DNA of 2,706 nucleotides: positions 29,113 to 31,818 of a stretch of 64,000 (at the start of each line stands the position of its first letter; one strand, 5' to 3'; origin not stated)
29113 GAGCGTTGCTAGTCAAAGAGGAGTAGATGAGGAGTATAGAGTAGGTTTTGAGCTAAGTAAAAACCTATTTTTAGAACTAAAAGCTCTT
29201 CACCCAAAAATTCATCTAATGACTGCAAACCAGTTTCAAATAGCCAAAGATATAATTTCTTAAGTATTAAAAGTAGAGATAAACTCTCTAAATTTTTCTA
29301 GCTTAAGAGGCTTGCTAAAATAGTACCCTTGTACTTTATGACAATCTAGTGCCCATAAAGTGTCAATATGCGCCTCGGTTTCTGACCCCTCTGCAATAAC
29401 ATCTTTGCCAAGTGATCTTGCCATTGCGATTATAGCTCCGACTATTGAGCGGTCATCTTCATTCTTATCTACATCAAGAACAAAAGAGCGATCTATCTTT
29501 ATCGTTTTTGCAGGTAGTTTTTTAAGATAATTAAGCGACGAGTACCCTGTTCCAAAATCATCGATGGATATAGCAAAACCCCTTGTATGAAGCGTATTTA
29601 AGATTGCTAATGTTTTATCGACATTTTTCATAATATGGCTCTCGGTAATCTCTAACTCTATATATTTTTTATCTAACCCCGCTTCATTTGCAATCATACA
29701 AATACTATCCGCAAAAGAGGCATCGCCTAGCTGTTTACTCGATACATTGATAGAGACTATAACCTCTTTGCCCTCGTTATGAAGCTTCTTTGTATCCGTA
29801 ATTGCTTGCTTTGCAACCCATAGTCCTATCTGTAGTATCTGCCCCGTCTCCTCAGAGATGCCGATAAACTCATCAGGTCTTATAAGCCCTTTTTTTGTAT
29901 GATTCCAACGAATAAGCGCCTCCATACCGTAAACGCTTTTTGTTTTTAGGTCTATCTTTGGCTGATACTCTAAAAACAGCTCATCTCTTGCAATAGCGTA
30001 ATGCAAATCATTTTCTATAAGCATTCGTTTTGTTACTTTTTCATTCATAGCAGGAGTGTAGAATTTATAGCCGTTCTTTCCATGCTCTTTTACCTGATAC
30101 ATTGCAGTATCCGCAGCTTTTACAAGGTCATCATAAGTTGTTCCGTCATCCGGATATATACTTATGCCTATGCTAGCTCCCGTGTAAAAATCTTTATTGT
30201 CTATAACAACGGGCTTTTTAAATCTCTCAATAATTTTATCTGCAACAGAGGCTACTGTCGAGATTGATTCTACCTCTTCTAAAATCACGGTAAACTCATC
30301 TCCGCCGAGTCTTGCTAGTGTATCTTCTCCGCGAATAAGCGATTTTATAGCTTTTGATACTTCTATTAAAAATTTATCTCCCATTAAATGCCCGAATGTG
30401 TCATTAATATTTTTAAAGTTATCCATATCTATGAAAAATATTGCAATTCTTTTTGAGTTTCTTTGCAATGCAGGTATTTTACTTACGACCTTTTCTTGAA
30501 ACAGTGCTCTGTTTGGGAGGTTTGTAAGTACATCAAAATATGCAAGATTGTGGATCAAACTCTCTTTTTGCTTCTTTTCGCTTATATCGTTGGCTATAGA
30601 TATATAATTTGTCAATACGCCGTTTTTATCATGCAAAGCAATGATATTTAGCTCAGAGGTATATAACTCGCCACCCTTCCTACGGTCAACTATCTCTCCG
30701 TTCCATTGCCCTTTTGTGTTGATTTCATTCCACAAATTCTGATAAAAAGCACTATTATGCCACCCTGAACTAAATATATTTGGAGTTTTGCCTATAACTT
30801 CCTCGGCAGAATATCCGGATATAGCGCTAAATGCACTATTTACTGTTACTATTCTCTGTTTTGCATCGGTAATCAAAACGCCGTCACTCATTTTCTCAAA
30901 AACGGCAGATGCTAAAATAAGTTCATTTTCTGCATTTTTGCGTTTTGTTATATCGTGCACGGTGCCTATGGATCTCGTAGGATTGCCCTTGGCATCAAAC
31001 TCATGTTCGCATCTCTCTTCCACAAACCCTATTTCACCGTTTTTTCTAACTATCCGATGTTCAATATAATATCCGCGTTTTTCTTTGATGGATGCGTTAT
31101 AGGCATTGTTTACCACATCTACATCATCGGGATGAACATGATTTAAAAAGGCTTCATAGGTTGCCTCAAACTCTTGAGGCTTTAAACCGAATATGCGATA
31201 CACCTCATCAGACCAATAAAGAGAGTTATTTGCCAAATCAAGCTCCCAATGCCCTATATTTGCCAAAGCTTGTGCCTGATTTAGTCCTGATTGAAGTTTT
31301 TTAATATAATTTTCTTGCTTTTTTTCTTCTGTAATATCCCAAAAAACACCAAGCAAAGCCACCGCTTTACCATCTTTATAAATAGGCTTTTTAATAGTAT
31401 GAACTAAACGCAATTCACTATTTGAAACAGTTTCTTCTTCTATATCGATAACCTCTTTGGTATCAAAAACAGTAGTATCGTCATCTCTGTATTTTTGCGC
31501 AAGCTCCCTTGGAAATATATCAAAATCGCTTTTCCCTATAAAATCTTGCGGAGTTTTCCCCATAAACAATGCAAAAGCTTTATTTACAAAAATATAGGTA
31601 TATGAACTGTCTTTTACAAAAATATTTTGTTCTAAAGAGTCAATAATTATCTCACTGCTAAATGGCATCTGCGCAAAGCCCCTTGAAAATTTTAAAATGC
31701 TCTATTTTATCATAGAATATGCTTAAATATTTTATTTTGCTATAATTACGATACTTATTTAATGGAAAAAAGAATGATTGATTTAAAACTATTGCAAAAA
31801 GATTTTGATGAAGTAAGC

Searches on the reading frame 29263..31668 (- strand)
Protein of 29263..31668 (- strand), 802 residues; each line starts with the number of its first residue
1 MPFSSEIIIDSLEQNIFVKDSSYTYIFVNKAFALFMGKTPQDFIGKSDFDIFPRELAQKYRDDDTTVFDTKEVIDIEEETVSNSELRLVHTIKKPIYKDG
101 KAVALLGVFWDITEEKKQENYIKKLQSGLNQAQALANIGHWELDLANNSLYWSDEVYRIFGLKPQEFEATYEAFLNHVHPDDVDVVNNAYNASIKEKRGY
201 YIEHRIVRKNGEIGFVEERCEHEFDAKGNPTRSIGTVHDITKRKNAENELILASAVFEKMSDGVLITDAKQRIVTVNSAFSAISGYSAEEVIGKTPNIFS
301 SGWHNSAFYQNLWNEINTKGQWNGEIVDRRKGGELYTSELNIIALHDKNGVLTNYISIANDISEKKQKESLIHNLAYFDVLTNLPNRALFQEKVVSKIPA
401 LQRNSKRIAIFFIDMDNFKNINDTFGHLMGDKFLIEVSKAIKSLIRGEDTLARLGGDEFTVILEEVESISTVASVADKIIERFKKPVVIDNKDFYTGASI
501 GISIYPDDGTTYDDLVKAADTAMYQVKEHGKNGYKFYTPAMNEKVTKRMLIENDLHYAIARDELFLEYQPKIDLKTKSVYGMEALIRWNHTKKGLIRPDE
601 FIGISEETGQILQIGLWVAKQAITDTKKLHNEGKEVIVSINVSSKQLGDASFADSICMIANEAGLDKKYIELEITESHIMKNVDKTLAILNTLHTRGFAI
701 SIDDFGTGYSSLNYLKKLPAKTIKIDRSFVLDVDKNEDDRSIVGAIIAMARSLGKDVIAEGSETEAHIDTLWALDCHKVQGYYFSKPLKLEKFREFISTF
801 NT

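Call 39: search_protein_families(library=ncbifam, proteins=[window:29263-31668:-], max_evalue=1e-10)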
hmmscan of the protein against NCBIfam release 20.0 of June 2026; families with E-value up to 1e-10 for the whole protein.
window:29263-31668:- (802 aa): 36 families (the best 25 are shown)
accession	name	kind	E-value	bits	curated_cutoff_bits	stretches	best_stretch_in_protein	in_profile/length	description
NF045675.1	PhdiestaseDibA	equivalog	1.8e-178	594.8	980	1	239-792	66-620/623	phosphodiesterase DibA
NF053781.1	cdiGMPphdstlr2612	equivalog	2.8e-140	469.2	1600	1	82-797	542-1265/1268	Tlr1612 family c-di-GMP phosphodiesterase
NF007474.0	PRK10060.1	equivalog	8.1e-126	420.8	782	1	244-798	104-655/663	cyclic di-GMP phosphodiesterase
NF008467.0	PRK11359.1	equivalog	1.3e-112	377.3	857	1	365-799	365-794/800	oxygen-sensing cyclic-di-GMP phosphodiesterase DosP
NF007298.0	PRK09776.1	equivalog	1.8e-99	334.1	1135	1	108-793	410-1102/1111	diguanylate cyclase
NF052458.1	PhdiestGepA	equivalog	9.5e-96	321.8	1200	1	372-792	421-836/840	phosphodiesterase GepA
NF008807.1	PRK11829.1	equivalog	1.2e-76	258.3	733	1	378-794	244-659/670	biofilm formation regulator HmsP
NF007423.1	PRK09966.1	equivalog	1.3e-49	169.1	325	1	365-527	229-390/390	diguanylate cyclase DgcN/YfiN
NF007839.0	PRK10551.1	equivalog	3.2e-49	167.9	461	1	547-799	260-512/518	cyclic di-GMP phosphodiesterase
NF052596.1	RR_EAL_PvrR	equivalog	1.9e-47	161.8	580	1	545-797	136-389/398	response regulator cyclic di-GMP phosphodiesterase PvrR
TIGR00229.1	sensory_box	domain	3.4e-45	153.2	22.9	2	255-369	9-123/126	PAS domain S-box protein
TIGR00254.1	GGDEF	domain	1.1e-42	145.6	37.4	1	373-535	2-165/168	diguanylate cyclase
NF051473.1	DigCycDgcsShew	equivalog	3.8e-36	124.9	400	1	373-535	132-289/291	diguanylate cyclase DgcS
NF045673.1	c-di-GMPRcptLapD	equivalog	5.2e-35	120.9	1020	1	364-788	224-645/647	cyclic di-GMP receptor LapD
NF038266.1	diguan_SiaD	equivalog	4e-34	118.1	290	1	370-532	88-250/252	biofilm regulation diguanylate cyclase SiaD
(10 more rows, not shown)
